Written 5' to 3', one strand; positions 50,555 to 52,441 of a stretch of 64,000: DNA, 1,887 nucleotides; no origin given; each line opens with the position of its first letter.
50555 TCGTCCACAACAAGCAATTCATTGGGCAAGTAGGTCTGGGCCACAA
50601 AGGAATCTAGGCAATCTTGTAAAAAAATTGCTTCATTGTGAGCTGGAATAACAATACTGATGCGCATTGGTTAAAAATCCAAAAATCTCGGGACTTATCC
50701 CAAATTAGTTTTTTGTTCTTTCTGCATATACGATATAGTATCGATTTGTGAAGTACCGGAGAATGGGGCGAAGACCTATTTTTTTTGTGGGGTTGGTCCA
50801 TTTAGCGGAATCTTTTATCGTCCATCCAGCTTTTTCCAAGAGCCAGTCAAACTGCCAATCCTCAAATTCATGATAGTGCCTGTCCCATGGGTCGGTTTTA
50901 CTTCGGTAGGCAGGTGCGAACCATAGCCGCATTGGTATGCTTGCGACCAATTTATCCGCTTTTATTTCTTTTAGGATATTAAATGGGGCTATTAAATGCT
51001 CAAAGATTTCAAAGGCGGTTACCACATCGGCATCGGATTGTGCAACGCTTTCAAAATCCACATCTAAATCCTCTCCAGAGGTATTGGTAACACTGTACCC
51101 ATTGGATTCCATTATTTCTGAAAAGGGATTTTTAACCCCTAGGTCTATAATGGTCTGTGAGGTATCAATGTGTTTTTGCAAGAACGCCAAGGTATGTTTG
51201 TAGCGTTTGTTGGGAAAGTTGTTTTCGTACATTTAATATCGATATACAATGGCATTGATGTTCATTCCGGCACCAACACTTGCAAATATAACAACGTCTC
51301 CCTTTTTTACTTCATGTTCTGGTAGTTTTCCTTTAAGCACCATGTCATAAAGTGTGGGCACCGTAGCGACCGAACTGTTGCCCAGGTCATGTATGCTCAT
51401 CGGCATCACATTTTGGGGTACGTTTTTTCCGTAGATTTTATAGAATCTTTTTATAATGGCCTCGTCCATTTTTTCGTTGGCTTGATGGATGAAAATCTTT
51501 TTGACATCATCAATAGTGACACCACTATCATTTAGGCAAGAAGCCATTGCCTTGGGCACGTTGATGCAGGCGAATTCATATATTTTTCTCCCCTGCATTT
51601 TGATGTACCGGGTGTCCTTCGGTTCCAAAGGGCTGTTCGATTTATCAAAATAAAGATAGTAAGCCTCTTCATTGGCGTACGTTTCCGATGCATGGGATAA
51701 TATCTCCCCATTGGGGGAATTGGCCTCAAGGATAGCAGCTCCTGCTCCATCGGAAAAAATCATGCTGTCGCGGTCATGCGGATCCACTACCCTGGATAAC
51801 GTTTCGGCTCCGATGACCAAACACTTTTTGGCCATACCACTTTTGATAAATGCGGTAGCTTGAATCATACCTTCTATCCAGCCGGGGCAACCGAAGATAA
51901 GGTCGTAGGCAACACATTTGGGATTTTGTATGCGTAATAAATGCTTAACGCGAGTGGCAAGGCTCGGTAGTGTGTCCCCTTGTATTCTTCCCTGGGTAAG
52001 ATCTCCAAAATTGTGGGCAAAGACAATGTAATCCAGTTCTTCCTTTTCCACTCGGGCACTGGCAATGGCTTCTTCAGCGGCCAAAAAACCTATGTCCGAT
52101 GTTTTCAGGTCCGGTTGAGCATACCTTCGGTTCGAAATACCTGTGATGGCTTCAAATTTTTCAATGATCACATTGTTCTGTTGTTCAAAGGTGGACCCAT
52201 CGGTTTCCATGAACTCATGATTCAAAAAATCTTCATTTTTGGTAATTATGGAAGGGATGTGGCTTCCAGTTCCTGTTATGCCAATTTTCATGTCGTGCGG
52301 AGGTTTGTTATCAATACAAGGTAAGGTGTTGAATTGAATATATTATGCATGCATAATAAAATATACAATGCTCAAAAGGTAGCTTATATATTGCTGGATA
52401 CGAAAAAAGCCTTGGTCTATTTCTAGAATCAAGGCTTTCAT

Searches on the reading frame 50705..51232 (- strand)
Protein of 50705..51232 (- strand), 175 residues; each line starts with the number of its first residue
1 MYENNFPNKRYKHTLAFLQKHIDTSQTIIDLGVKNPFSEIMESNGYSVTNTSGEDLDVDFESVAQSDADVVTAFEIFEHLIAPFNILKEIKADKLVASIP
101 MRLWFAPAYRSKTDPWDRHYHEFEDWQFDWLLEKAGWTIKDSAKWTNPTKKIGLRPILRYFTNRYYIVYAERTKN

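Call 40: search_protein_families(library=pfam, proteins=[window:50705-51232:-], max_evalue=0.001)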
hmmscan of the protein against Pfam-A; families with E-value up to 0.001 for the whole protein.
window:50705-51232:- (175 aa): 1 family
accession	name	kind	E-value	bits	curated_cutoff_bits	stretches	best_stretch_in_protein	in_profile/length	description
PF13489.12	Methyltransf_23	-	0.00035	20.8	27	0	9-139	7-161/164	Methyltransferase domain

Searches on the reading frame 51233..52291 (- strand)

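Call 40: search_protein_families(library=pfam, proteins=[window:51233-52291:-], max_evalue=0.001)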
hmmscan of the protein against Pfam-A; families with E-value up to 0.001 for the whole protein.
window:51233-52291:- (352 aa): 3 families
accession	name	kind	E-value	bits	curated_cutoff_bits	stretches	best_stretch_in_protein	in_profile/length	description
PF08545.16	ACP_syn_III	-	4.8e-20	71.7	24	1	129-202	1-76/80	3-Oxoacyl-[acyl-carrier-protein (ACP)] synthase III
PF08541.16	ACP_syn_III_C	-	2.4e-14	53.7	26.6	1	253-352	1-90/90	3-Oxoacyl-[acyl-carrier-protein (ACP)] synthase III C terminal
PF00108.29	Thiolase_N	-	3.9e-08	33.4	26.4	0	52-176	11-126/260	Thiolase, N-terminal domain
